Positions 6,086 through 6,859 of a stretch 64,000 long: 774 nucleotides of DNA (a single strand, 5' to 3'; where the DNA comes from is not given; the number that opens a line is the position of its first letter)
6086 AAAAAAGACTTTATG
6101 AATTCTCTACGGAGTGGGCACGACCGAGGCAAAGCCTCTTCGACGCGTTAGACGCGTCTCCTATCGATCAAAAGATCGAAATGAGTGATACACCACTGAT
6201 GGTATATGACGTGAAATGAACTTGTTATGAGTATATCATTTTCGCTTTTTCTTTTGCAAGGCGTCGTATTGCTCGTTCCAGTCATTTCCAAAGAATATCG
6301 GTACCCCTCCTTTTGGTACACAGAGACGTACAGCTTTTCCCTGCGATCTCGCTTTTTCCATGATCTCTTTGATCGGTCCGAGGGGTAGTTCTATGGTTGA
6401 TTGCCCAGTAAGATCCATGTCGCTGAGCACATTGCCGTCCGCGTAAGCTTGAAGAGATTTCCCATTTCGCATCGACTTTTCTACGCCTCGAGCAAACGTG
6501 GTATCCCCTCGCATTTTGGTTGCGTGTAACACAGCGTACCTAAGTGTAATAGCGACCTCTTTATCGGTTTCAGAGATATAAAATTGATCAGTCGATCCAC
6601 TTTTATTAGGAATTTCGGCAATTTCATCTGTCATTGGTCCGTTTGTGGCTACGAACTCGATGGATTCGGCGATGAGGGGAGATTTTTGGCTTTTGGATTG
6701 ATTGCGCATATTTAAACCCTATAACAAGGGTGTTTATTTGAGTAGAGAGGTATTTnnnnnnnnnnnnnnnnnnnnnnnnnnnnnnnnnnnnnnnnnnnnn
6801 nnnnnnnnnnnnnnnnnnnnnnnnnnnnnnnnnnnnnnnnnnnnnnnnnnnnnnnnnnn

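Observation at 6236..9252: Candidate undescribed defence module: HEPN-like (RNxxxH) gene and 157-aa partner, divergent from an Mrr-domain 508-aa gene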

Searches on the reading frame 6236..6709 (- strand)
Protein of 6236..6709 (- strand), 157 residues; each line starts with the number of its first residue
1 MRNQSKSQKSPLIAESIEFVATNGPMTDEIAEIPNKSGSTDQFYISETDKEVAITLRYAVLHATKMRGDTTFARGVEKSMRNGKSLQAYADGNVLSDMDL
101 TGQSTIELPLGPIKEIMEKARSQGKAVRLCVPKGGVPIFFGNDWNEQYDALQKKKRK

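Call 3: search_protein_families(library=pfam, proteins=[window:6236-6709:-], max_evalue=0.1)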
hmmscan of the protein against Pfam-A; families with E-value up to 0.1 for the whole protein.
window:6236-6709:- (157 aa): 0 families

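Call 4: search_protein_families(library=padloc, proteins=[window:6236-6709:-], max_evalue=0.1)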
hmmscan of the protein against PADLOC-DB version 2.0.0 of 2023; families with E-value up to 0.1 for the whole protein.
window:6236-6709:- (157 aa): 0 families

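Call 5: search_protein_families(library=ncbifam, proteins=[window:6236-6709:-], max_evalue=0.1)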
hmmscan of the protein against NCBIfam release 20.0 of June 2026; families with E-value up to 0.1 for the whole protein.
window:6236-6709:- (157 aa): 0 families

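Call 6: search_protein_families(library=phrogs, proteins=[window:6236-6709:-], max_evalue=0.1)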
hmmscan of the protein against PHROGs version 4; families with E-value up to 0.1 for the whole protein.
window:6236-6709:- (157 aa): 0 families

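Call 21: find_homologous_proteins(query=window:6236-6709:-, max_evalue=0.001)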
Query window:6236-6709:- (157 aa): 7 proteins with E <= 0.001 among 13 candidates.
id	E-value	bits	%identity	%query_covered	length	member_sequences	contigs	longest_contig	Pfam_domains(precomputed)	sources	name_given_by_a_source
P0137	2.8e-97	340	100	100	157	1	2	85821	-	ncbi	-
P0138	1.4e-66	241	72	96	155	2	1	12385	-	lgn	-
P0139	4.7e-63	229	73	92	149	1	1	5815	-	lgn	-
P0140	3.1e-60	220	64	96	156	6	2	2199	-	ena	-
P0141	8.9e-59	216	63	99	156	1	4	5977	-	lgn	-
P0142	2.7e-57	211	65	94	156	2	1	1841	-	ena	-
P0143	5.1e-31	125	50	82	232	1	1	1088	-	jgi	jgi:hypothetical protein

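Call 23: find_encoding_contigs(protein=P0138, flank=10000, max_places=4)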
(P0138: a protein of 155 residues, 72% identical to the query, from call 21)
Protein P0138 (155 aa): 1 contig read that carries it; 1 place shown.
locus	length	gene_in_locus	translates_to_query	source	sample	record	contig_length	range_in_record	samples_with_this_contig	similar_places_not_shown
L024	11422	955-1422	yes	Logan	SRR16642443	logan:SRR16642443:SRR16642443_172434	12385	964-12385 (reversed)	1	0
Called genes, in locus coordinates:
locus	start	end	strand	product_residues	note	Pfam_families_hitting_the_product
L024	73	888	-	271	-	-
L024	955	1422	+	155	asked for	-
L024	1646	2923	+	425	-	PF02195:ParB_N, PF01555:N6_N4_Mtase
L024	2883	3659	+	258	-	PF01555:N6_N4_Mtase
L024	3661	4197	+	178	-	-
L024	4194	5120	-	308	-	-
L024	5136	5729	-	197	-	-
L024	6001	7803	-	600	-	PF02463:SMC_N (faint), PF13401:AAA_22 (faint), PF13175:AAA_15, PF13304:AAA_21, PF14491:DUF4435 (weak)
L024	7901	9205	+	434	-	PF00239:Resolvase, PF07508:Recombinase, PF13408:Zn_ribbon_recom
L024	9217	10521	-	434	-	PF00696:AA_kinase, PF04073:tRNA_edit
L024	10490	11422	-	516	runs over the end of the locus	PF00587:tRNA-synt_2b, PF03129:HGTP_anticodon, PF09180:ProRS-C_1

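Call 24: find_encoding_contigs(protein=P0141, flank=10000, max_places=4)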
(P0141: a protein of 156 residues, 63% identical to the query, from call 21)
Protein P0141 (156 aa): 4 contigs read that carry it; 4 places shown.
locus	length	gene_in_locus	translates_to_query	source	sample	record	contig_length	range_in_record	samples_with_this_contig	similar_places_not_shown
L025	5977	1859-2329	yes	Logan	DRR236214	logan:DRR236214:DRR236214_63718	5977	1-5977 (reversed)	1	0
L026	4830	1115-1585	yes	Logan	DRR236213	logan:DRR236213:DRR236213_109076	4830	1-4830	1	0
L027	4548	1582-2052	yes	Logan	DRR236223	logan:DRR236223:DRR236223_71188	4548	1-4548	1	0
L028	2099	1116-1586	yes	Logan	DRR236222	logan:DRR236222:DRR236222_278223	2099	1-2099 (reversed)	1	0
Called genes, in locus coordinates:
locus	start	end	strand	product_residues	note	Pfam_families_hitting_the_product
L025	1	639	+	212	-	?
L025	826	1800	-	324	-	-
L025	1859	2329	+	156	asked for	-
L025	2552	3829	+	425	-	PF02195:ParB_N, PF01555:N6_N4_Mtase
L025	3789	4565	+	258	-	PF01555:N6_N4_Mtase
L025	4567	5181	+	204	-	-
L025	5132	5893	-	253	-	-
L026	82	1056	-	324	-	-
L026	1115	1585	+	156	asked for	-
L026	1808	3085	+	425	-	PF02195:ParB_N, PF01555:N6_N4_Mtase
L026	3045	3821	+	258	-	PF01555:N6_N4_Mtase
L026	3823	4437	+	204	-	-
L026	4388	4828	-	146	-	?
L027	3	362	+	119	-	?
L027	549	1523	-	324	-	-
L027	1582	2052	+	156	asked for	-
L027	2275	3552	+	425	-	PF02195:ParB_N, PF01555:N6_N4_Mtase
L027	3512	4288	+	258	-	PF01555:N6_N4_Mtase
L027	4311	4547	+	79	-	?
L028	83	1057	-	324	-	-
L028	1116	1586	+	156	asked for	-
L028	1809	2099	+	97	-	?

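Call 25: find_encoding_contigs(protein=P0139, flank=10000, max_places=4)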
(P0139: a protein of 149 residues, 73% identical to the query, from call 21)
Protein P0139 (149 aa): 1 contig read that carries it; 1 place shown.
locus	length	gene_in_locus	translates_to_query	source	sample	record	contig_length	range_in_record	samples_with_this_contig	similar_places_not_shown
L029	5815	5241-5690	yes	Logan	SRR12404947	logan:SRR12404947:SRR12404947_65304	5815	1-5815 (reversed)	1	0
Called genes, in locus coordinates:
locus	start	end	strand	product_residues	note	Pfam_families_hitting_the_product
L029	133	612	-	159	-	-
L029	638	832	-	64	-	-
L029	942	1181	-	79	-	-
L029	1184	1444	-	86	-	-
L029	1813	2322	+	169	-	-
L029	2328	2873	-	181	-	-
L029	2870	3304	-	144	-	-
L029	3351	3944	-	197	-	PF18730:HEPN_Cthe2314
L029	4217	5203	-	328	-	-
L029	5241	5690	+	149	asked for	-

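Call 32: search_protein_families(library=pfam, proteins=[L024:73-888:-, L025:826-1800:-, L029:4217-5203:-], max_evalue=0.01)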
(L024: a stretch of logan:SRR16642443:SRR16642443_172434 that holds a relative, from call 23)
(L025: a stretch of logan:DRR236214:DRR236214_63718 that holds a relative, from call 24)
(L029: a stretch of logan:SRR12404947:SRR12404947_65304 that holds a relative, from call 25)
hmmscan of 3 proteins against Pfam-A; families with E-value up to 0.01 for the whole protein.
L024:73-888:- (271 aa): 0 families

L025:826-1800:- (324 aa): 0 families

L029:4217-5203:- (328 aa): 0 families

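Call 33: search_protein_families(library=padloc, proteins=[L024:73-888:-, L025:826-1800:-, L029:4217-5203:-], max_evalue=0.01)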
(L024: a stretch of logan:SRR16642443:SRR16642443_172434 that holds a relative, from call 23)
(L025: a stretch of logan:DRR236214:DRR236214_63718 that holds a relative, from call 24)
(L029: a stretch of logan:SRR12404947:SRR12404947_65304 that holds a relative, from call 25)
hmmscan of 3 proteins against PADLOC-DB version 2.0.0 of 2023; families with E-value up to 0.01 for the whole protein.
L024:73-888:- (271 aa): 0 families

L025:826-1800:- (324 aa): 0 families

L029:4217-5203:- (328 aa): 0 families

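Call 86: search_protein_families(library=pfam, proteins=[L024:73-888:-, L025:826-1800:-, L029:4217-5203:-, L029:2870-3304:-, L029:2328-2873:-, window:6236-6709:-], max_evalue=10)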
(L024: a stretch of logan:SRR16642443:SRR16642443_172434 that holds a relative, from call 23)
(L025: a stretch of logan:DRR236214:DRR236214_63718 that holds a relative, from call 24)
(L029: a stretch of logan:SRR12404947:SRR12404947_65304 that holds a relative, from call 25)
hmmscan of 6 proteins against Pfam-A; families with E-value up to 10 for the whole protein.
L024:73-888:- (271 aa): 0 families

L025:826-1800:- (324 aa): 1 family
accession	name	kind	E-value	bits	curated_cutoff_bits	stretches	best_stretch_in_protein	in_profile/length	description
PF18712.6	DUF5644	-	0.064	13.7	25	1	213-284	13-87/109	Family of unknown function (DUF5644)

L029:4217-5203:- (328 aa): 1 family
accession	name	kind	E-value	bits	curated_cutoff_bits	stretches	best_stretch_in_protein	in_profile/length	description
PF17792.6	ThiD2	-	0.21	12.4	23.5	1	91-126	13-47/124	ThiD2 family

L029:2870-3304:- (144 aa): 1 family
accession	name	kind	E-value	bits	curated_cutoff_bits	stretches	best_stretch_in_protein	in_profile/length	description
PF20583.3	DUF6786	-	0.077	12.2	27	1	3-82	232-308/376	Family of unknown function (DUF6786)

L029:2328-2873:- (181 aa): 2 families
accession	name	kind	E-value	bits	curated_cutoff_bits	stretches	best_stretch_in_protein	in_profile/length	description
PF14192.12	DUF4314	-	0.019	15.4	27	1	56-77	4-25/69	Domain of unknown function (DUF4314)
PF16057.10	DUF4800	-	0.12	12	28.8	1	7-87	159-240/254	Domain of unknown function (DUF4800)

window:6236-6709:- (157 aa): 0 families

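Call 87: search_protein_families(library=ncbifam, proteins=[L024:73-888:-, L025:826-1800:-, L029:4217-5203:-, L029:3351-3944:-, L029:2870-3304:-, L029:2328-2873:-], max_evalue=1)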
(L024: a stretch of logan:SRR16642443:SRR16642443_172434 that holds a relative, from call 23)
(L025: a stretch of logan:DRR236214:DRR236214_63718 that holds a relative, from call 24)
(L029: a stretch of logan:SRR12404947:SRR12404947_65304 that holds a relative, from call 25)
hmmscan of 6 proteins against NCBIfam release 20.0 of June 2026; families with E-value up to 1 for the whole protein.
L024:73-888:- (271 aa): 0 families

L025:826-1800:- (324 aa): 1 family
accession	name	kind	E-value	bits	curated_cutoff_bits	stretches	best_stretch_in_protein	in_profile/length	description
NF058514.1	Rod_Core_CpcG3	exception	0.071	12.8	425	1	213-291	142-219/242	phycobilisome rod-core linker protein CpcG3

L029:4217-5203:- (328 aa): 1 family
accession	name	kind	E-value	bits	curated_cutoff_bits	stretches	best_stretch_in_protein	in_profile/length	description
NF003296.0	PRK04296.1-1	equivalog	0.014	15.5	183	1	31-72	121-162/195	thymidine kinase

L029:3351-3944:- (197 aa): 0 families

L029:2870-3304:- (144 aa): 0 families

L029:2328-2873:- (181 aa): 1 family
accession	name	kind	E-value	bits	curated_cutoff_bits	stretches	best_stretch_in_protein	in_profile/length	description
NF053625.1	SerKinSerKArch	equivalog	0.018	14.2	380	1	125-169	56-102/244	ADP-dependent L-serine kinase SerK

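Call 88: list_cluster_members(proteins=[window:6236-6709:-, window:6756-7625:-, window:7726-9252:+])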
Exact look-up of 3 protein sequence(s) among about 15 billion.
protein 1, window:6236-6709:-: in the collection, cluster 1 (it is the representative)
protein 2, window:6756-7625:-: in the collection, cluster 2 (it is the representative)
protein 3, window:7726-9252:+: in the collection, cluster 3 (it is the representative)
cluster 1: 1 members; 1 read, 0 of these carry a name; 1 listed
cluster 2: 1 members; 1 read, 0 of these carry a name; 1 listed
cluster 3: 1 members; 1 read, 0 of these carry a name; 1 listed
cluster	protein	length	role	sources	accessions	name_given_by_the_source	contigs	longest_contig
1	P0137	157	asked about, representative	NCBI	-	-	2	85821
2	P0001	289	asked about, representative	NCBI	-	-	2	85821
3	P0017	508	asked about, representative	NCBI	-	-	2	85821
